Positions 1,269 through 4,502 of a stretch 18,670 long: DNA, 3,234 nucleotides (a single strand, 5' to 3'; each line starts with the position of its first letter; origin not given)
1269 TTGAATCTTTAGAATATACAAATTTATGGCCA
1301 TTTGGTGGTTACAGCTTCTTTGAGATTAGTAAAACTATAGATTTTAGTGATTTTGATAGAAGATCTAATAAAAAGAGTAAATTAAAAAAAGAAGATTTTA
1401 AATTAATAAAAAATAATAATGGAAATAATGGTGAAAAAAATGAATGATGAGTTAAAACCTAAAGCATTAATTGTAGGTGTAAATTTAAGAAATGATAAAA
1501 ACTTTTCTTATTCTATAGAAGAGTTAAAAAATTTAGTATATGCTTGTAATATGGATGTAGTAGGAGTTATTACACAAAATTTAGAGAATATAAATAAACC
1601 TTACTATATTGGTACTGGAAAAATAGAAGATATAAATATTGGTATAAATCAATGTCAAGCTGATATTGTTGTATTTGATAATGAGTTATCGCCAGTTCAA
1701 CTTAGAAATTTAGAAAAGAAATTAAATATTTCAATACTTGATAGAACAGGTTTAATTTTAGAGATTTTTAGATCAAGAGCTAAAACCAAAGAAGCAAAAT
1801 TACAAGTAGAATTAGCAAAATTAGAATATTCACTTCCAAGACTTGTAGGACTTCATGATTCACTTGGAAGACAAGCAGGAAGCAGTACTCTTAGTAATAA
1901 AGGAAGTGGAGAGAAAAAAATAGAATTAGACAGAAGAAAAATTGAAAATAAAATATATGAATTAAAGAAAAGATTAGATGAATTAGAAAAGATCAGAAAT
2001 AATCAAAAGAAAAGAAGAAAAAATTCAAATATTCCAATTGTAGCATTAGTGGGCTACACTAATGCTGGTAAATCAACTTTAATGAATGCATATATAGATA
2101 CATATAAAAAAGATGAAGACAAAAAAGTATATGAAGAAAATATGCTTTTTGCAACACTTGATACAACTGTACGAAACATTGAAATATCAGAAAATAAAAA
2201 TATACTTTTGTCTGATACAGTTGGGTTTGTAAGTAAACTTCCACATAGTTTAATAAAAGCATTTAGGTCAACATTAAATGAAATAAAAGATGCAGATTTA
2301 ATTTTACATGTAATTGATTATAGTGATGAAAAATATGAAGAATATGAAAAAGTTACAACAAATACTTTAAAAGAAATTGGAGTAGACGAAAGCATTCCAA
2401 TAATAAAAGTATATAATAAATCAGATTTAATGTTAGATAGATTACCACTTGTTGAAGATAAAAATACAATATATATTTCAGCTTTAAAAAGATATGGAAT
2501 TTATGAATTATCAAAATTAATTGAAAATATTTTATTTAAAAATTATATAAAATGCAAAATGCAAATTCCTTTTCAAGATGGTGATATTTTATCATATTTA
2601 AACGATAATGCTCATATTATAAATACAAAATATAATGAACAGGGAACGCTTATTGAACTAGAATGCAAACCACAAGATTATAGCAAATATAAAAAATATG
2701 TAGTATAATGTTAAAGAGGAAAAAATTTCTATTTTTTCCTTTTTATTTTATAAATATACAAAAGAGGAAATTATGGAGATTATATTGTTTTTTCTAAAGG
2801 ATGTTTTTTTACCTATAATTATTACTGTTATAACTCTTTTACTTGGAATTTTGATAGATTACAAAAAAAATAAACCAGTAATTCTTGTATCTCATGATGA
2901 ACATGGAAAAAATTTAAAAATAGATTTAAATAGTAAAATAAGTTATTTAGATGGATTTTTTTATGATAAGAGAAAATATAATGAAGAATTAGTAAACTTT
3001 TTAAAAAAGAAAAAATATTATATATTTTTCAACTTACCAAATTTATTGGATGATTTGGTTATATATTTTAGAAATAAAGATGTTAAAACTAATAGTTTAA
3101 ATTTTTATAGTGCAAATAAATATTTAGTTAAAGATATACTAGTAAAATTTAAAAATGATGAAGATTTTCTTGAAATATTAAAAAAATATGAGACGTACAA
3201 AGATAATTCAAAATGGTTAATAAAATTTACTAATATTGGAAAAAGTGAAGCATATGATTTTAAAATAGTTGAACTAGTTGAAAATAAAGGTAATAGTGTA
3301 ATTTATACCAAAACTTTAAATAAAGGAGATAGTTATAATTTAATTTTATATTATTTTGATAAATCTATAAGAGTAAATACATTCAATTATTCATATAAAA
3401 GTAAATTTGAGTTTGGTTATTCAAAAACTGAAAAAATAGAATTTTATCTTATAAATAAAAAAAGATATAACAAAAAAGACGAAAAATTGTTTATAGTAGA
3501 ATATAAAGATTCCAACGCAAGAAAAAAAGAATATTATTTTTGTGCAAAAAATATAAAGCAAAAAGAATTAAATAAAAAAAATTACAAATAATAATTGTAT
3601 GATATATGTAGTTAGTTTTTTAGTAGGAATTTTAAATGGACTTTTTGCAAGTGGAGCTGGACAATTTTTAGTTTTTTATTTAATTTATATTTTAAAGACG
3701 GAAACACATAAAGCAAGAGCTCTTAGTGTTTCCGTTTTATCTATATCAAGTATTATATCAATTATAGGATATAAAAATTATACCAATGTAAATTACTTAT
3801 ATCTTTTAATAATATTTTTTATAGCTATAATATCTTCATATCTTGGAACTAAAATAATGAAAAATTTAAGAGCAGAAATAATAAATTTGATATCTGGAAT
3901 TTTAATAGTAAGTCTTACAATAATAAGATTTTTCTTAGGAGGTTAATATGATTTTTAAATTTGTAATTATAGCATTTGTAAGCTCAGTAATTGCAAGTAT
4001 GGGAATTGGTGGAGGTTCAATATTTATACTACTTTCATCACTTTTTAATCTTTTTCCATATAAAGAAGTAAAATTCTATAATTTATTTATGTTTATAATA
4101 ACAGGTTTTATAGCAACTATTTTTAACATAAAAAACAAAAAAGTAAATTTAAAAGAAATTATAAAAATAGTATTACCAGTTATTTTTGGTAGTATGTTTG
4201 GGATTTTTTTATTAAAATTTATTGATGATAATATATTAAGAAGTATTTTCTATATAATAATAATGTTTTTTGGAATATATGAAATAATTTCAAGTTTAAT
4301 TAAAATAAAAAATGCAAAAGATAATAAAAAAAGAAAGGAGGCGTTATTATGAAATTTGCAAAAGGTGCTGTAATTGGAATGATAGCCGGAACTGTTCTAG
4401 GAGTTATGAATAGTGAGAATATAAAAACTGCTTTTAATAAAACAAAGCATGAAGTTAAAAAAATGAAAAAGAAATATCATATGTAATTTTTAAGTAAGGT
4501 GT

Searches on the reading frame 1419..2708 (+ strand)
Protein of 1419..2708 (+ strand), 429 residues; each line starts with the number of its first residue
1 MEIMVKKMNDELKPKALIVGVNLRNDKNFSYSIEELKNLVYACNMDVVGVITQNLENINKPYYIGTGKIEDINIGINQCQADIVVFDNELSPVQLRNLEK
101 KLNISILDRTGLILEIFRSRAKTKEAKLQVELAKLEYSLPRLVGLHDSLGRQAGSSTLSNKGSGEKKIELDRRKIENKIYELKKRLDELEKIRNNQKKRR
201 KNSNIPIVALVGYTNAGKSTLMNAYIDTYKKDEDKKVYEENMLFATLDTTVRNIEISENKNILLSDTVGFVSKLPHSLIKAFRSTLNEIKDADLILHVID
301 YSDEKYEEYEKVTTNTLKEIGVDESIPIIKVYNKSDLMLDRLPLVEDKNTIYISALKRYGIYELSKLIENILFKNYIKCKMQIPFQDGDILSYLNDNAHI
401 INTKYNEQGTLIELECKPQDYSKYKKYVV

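Call 81: search_protein_families(library=pfam, proteins=[window:1419-2708:+], max_evalue=0.001)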
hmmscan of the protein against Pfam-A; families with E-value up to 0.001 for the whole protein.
window:1419-2708:+ (429 aa): 7 families
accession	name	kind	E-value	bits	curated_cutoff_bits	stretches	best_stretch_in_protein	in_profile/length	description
PF13167.11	GTP-bdg_N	-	1.1e-29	103.3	25.4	1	31-117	2-88/89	GTP-binding GTPase N-terminal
PF16360.10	GTP-bdg_M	-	4.2e-26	91.7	29.5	1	120-200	1-79/79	GTP-binding GTPase Middle Region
PF01926.29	MMR_HSR1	-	9.3e-20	71.3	21.9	1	208-334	2-113/113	50S ribosome-binding GTPase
PF08477.19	Roc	-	0.00022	21.9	27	1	208-336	2-119/119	Ras of Complex, Roc, domain of DAPkinase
PF00009.33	GTP_EFTU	-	0.00051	20.1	26.5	0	204-350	2-145/188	Elongation factor Tu GTP binding domain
PF05621.17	TniB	-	0.00055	19.9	22.4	0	184-245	18-75/189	Bacterial TniB protein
PF19275.4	HflX_C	-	0.00096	19.6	26.4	0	347-411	9-73/102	HflX C-terminal domain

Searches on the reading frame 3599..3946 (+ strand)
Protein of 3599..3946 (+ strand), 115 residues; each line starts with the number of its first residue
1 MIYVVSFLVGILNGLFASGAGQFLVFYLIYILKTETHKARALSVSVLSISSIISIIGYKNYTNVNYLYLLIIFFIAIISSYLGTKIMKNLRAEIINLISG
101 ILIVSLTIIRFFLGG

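Call 81: search_protein_families(library=pfam, proteins=[window:3599-3946:+], max_evalue=0.001)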
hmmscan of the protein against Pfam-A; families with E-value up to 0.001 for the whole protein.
window:3599-3946:+ (115 aa): 2 families
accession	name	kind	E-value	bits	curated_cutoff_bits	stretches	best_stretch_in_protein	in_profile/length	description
PF01925.25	TauE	-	9.6e-16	58.6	32.6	1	4-107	131-234/237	Sulfite exporter TauE/SafE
PF19885.4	DUF6358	-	0.00078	20.1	28.4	1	54-94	19-59/61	Family of unknown function (DUF6358)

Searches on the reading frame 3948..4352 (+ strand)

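Call 81: search_protein_families(library=pfam, proteins=[window:3948-4352:+], max_evalue=0.001)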
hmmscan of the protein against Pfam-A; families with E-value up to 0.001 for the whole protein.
window:3948-4352:+ (134 aa): 1 family
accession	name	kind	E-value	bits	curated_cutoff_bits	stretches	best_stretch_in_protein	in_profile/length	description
PF01925.25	TauE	-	8.9e-17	62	32.6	1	6-121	3-114/237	Sulfite exporter TauE/SafE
